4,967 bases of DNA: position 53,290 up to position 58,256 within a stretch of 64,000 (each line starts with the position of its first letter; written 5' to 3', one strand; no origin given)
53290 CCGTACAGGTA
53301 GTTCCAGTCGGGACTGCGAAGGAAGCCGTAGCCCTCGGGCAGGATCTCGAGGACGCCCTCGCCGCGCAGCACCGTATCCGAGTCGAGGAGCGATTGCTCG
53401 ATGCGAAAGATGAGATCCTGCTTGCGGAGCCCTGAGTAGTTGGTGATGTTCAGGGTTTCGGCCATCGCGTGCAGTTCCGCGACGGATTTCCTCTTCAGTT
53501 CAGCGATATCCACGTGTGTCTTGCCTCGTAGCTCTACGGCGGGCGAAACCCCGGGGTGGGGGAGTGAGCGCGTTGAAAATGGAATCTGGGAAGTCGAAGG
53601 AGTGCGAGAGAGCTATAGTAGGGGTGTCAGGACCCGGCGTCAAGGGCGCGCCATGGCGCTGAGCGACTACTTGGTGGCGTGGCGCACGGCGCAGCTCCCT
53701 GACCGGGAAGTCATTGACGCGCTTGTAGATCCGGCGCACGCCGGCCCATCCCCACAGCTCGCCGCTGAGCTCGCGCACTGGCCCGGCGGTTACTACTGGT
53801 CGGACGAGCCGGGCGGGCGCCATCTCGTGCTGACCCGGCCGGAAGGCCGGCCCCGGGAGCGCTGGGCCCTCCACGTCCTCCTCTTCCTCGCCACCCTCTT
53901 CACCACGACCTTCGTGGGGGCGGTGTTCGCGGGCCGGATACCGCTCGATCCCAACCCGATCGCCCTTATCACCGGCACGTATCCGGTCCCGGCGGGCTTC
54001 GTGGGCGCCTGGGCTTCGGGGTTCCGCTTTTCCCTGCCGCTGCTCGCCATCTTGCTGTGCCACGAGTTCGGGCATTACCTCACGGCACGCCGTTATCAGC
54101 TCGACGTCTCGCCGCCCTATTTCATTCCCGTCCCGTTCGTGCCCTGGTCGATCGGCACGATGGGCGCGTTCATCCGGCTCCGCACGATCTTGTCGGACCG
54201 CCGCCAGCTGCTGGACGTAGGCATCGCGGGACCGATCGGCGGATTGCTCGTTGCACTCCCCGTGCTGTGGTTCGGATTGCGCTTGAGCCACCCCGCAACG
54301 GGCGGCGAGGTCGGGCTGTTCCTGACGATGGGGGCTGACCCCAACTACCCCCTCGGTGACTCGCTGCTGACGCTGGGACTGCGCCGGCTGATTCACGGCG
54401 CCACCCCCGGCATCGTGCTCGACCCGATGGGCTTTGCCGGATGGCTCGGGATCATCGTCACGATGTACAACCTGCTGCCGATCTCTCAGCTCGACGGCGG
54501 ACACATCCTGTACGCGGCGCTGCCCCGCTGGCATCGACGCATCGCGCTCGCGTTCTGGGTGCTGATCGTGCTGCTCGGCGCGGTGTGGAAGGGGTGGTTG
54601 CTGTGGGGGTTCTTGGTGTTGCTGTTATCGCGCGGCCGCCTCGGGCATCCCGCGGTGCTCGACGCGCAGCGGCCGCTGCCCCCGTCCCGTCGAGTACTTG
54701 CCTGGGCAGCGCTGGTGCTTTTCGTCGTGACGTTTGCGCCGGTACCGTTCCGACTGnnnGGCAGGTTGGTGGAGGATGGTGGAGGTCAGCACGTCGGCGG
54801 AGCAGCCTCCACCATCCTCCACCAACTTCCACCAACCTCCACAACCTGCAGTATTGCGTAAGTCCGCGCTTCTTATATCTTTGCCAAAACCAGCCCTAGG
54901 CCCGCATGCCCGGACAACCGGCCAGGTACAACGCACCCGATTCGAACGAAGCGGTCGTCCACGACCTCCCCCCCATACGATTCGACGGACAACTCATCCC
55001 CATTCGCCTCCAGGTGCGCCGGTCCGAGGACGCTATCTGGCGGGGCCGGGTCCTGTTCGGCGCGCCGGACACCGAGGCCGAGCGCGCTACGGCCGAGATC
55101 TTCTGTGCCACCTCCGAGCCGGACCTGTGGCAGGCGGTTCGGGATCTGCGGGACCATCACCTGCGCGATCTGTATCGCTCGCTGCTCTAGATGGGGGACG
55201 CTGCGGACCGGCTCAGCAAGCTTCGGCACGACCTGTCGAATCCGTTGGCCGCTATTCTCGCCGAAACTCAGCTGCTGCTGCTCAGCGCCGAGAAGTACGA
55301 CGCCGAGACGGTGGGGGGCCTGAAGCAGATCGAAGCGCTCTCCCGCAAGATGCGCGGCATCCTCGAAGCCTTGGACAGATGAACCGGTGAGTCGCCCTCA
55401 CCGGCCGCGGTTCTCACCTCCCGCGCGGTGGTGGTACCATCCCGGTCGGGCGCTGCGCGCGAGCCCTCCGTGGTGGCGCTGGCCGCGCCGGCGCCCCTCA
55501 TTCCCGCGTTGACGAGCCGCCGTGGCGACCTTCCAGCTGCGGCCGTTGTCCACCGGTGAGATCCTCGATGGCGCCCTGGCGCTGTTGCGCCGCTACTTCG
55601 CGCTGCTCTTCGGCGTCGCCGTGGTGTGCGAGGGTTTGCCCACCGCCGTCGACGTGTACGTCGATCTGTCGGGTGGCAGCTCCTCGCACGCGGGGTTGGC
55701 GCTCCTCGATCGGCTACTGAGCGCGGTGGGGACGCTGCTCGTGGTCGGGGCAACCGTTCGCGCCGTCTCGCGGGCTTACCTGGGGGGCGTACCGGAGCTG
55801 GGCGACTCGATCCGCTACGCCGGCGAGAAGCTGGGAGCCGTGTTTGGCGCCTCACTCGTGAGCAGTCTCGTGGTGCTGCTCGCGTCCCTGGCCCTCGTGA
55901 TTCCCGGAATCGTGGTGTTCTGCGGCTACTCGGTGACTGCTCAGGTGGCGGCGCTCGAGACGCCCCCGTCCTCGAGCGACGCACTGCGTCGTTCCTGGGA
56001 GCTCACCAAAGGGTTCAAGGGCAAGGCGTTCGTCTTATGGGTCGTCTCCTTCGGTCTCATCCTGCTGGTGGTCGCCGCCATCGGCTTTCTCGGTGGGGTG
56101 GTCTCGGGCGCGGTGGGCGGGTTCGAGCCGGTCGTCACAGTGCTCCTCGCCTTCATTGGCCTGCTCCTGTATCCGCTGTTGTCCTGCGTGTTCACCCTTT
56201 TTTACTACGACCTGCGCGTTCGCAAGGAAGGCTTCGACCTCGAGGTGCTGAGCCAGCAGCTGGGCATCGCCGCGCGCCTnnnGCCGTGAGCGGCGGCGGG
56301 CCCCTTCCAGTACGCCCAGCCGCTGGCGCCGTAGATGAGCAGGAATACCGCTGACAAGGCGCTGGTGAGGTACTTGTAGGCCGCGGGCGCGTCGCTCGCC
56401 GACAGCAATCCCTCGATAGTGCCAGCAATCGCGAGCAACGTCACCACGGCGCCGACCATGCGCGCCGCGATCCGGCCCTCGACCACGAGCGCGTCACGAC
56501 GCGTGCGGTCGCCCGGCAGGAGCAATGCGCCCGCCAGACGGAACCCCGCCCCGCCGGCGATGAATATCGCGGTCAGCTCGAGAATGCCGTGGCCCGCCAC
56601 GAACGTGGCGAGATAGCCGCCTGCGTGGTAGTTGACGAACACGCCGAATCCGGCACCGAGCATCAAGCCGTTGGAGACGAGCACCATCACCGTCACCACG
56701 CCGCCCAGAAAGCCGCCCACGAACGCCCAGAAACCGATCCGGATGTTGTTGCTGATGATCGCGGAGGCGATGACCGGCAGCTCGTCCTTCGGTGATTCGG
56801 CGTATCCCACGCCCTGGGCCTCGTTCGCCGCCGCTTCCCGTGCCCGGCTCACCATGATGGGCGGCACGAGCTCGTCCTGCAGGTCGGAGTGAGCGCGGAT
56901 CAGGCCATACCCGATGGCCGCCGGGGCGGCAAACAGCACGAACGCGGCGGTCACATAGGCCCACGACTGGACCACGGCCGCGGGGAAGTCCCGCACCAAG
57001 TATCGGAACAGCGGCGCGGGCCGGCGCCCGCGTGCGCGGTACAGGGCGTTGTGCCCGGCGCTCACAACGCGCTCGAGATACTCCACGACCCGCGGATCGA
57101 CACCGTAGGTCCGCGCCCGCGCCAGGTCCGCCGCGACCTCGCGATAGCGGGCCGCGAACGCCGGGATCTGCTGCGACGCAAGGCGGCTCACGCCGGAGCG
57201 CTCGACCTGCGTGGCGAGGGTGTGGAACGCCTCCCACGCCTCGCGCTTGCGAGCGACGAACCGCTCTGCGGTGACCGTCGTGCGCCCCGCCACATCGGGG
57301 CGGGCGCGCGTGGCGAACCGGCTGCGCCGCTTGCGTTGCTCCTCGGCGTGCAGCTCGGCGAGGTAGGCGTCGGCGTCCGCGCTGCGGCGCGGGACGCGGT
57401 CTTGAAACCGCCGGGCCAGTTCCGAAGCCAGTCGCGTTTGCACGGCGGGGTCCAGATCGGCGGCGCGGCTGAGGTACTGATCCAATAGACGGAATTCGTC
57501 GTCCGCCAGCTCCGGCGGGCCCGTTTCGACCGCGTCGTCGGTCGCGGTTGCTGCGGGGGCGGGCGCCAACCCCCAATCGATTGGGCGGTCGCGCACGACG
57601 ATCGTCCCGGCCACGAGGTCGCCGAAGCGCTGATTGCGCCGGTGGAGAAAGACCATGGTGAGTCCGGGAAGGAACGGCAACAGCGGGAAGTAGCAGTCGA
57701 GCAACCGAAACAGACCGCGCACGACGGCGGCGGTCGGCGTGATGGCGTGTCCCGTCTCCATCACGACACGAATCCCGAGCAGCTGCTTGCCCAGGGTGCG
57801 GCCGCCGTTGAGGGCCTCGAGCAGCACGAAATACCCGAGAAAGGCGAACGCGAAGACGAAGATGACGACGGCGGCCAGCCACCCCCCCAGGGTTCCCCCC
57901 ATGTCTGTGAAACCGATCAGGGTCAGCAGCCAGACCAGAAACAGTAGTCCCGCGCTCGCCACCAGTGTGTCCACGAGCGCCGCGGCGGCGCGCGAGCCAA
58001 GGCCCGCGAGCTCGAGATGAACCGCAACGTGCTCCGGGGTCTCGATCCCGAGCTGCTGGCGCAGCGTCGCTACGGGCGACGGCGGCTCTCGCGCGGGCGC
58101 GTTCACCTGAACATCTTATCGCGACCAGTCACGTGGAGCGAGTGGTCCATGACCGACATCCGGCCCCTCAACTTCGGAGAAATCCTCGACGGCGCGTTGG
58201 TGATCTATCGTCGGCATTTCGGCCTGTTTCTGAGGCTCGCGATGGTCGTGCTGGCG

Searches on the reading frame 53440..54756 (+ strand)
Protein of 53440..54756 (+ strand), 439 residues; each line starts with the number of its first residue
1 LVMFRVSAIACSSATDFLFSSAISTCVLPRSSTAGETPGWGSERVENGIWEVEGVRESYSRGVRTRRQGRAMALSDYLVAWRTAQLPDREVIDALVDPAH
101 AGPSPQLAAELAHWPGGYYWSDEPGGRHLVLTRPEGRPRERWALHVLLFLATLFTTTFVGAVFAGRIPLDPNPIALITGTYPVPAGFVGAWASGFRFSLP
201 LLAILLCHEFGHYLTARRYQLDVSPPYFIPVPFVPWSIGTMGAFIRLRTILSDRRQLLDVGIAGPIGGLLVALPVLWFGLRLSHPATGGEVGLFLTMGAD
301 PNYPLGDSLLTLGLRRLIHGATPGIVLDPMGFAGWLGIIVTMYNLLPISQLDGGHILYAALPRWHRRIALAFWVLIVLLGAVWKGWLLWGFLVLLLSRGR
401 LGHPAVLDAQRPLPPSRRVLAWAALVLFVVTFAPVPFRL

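Call 44: search_protein_families(library=pfam, proteins=[window:53440-54756:+], max_evalue=0.001)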
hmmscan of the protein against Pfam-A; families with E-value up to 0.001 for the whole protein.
window:53440-54756:+ (439 aa): 1 family
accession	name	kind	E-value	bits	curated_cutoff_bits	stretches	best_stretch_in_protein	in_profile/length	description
PF02163.28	Peptidase_M50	-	5.4e-21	75.4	27.2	1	197-368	2-201/221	Peptidase family M50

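Call 60: find_related_loci(query=window:53440-54756:+, collection=metagenome_contigs, flank=10000)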
Query window:53440-54756:+ (439 aa) in metagenome_contigs; peptide patterns used: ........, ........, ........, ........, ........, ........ (x = any residue, [..] = any of these).
249 stretches matched a pattern; 169 encode a relative of the query (tblastn E <= 1e-3); the best 80 are kept; 80 distinct loci.
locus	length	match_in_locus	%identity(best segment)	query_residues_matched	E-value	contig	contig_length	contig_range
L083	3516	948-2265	73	1-439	0e+0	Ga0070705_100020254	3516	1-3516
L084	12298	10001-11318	72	1-439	0e+0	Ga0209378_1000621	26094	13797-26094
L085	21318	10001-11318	71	1-439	0e+0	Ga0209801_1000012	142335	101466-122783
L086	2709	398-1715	73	1-439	0e+0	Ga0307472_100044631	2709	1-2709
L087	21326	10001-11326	72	1-439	0e+0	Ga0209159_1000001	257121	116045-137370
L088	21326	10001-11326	71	1-439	8e-180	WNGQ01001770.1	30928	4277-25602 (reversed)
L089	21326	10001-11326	71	1-439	2e-179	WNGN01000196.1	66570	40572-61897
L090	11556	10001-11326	72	1-439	3e-179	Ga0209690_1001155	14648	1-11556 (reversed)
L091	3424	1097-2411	69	2-439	0e+0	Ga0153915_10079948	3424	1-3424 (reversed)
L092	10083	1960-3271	68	1-437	3e-173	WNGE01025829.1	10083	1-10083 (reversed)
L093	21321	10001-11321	68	1-439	2e-172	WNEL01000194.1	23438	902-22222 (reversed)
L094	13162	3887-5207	68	1-439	2e-172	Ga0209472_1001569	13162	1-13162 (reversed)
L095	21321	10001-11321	68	1-439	8e-172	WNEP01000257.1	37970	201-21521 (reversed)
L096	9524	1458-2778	68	1-439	8e-172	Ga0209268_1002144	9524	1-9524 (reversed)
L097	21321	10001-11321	68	1-439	8e-172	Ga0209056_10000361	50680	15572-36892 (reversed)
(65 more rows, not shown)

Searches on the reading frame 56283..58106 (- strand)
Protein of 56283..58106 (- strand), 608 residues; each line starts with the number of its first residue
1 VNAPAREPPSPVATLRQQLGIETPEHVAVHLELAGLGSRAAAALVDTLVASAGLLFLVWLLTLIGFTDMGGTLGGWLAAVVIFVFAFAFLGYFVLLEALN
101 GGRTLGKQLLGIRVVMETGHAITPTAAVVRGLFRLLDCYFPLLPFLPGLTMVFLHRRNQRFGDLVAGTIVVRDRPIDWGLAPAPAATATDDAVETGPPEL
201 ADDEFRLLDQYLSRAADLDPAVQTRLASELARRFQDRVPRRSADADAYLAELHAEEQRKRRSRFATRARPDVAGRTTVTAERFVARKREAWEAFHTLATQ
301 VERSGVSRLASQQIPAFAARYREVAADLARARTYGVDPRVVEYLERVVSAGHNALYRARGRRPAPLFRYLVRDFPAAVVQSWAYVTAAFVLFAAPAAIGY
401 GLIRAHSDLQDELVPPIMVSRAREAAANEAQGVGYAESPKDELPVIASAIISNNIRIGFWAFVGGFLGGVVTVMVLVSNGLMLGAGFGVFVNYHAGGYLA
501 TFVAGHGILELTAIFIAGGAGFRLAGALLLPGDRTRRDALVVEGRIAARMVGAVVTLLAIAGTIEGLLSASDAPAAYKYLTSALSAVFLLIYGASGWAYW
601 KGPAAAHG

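Call 71: search_protein_families(library=pfam, proteins=[window:56283-58106:-], max_evalue=0.0001)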
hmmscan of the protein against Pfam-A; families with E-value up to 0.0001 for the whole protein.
window:56283-58106:- (608 aa): 2 families
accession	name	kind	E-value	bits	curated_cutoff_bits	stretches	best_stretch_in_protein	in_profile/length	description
PF01944.22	SpoIIM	-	2.6e-29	102.7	26.9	1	388-569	1-162/163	Stage II sporulation protein M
PF06271.18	RDD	-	1e-18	68.4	24.1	1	33-167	1-137/137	RDD family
